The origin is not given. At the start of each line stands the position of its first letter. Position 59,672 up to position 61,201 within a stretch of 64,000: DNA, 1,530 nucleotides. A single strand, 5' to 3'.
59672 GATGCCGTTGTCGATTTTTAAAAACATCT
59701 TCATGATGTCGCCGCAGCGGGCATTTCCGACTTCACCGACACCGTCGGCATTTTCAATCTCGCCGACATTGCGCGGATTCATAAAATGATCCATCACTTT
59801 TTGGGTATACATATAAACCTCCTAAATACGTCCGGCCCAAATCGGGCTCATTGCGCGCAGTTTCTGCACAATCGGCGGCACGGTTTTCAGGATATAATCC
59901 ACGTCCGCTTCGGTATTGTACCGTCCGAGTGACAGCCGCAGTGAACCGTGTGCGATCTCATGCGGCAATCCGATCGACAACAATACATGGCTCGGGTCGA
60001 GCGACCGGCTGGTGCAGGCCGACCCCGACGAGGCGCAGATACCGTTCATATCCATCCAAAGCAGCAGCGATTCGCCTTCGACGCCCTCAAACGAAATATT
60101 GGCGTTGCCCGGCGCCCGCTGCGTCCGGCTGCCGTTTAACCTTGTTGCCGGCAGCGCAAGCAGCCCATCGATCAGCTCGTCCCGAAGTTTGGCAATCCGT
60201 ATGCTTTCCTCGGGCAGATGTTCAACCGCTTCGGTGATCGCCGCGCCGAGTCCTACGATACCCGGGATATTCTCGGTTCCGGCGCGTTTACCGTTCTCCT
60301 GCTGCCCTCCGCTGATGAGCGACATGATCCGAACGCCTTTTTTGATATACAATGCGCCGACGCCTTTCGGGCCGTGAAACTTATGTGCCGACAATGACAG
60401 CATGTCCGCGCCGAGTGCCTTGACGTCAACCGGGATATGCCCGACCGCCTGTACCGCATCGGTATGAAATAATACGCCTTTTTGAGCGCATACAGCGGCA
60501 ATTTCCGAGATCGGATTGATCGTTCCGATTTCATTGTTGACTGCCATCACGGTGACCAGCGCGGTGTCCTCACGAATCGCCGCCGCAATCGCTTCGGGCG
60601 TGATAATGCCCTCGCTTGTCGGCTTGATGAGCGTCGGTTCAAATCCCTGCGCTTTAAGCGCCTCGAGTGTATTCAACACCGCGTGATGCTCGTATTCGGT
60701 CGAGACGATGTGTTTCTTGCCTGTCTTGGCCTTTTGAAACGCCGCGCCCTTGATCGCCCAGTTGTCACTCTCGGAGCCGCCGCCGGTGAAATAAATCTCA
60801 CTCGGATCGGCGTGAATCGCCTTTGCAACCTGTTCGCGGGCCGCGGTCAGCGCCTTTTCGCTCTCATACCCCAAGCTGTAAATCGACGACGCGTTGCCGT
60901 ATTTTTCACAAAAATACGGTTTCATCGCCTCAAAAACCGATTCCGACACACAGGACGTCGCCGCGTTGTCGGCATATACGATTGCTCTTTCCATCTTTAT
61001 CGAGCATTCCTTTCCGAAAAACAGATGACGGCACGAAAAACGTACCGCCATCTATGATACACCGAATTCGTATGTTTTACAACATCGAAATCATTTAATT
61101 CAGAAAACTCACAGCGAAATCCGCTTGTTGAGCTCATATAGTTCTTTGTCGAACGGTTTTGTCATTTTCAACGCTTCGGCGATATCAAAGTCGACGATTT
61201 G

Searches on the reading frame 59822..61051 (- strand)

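Call 56: search_protein_families(library=pfam, proteins=[window:59822-61051:-], max_evalue=0.001)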
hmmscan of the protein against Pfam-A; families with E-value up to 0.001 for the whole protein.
window:59822-61051:- (409 aa): 3 families
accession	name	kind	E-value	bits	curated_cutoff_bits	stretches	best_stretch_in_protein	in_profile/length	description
PF00266.25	Aminotran_5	-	1.6e-85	287.8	21.5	1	25-386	1-370/371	Aminotransferase class-V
PF01212.27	Beta_elim_lyase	-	7e-06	26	27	1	111-224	71-199/288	Beta-eliminating lyase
PF01041.23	DegT_DnrJ_EryC1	-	7.3e-06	25.9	19.8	1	127-206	76-153/360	DegT/DnrJ/EryC1/StrS aminotransferase family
